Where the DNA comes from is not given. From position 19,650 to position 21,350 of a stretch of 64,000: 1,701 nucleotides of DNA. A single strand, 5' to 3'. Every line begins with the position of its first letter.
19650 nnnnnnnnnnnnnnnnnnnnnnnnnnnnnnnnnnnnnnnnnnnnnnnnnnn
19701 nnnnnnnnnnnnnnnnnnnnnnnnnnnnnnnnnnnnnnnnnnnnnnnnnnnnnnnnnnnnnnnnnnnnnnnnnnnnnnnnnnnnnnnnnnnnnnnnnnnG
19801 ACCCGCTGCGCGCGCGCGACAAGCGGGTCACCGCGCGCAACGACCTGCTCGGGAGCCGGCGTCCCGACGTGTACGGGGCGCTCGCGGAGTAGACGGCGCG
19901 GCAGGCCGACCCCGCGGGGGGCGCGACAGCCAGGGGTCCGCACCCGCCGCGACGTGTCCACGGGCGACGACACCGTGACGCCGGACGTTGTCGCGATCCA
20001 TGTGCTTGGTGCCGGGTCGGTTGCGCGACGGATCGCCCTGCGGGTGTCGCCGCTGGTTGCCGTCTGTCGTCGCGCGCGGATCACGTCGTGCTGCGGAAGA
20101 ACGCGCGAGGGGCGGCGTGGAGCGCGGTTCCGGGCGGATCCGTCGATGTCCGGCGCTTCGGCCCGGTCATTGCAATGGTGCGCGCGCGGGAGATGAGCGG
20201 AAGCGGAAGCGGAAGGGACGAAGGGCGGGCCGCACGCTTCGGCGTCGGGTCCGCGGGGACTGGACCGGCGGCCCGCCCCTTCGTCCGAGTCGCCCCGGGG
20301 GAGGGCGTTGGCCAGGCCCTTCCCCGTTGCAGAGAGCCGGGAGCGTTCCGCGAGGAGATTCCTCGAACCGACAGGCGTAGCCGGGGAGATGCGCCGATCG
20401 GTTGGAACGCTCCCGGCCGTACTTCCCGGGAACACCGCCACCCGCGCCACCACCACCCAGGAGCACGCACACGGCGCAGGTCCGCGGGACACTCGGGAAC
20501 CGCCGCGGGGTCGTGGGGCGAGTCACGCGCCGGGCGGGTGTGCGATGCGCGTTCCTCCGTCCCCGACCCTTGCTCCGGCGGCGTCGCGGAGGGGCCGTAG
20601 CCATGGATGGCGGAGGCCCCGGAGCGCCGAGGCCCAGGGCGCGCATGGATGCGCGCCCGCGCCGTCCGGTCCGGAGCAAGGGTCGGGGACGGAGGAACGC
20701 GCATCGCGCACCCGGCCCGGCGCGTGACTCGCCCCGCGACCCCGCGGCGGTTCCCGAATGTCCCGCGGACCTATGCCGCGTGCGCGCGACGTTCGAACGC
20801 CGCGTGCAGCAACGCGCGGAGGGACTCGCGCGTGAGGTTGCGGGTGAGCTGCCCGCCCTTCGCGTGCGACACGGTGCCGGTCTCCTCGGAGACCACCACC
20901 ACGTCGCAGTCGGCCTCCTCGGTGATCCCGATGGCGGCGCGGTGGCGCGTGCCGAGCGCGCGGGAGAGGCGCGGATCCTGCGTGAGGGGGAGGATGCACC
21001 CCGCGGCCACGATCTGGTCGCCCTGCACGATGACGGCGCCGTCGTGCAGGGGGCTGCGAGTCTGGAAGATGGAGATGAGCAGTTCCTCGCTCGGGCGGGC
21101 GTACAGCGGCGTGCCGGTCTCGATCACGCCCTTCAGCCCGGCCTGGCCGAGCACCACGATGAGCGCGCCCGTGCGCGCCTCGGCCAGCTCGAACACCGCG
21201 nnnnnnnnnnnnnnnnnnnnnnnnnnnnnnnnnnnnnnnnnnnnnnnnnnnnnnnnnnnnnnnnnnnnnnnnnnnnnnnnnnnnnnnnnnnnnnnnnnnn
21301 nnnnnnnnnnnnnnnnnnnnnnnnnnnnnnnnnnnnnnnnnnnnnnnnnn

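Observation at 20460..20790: About 100-bp-arm near-perfect inverted repeat fused to the 3' end of cdaA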

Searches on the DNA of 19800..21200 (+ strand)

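Call 8: search_rna_families(source=window, start=19800, end=21200, threshold=evalue, max_evalue=1)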
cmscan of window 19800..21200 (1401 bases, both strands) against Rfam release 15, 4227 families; matches with E-value up to 1: 0.
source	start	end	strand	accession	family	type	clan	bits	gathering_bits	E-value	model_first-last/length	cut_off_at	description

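Call 33: search_rna_families(source=window, start=20230, end=20470, threshold=evalue, max_evalue=10, show_alignments=2)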
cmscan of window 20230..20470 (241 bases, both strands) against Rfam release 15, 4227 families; matches with E-value up to 10: 1.
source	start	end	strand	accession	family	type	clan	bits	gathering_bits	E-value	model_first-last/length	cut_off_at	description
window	20347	20392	-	RF02166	PVT1_3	Gene; lncRNA;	-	7.5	45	9.3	1-95/95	no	Pvt1 oncogene conserved region 3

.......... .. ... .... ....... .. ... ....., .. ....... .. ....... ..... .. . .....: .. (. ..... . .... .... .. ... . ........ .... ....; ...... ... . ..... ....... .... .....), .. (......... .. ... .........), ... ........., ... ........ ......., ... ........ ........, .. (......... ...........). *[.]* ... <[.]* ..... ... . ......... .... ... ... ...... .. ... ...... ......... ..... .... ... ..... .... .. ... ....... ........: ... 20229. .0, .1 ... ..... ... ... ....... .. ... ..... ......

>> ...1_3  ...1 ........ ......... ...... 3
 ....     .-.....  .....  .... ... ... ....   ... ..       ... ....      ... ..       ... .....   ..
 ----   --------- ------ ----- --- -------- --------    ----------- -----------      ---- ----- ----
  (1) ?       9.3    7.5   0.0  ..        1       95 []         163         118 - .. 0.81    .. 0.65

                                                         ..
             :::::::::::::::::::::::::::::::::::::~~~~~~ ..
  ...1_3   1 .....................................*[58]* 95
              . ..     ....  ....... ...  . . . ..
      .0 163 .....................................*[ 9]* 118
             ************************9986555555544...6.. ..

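Call 82: search_dna_similar(query=window:20463-20787:+, collection=plasmids, mode=distant, max_evalue=0.001, max_rows=10)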
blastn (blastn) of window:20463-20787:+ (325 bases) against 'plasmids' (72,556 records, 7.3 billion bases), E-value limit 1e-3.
No match.
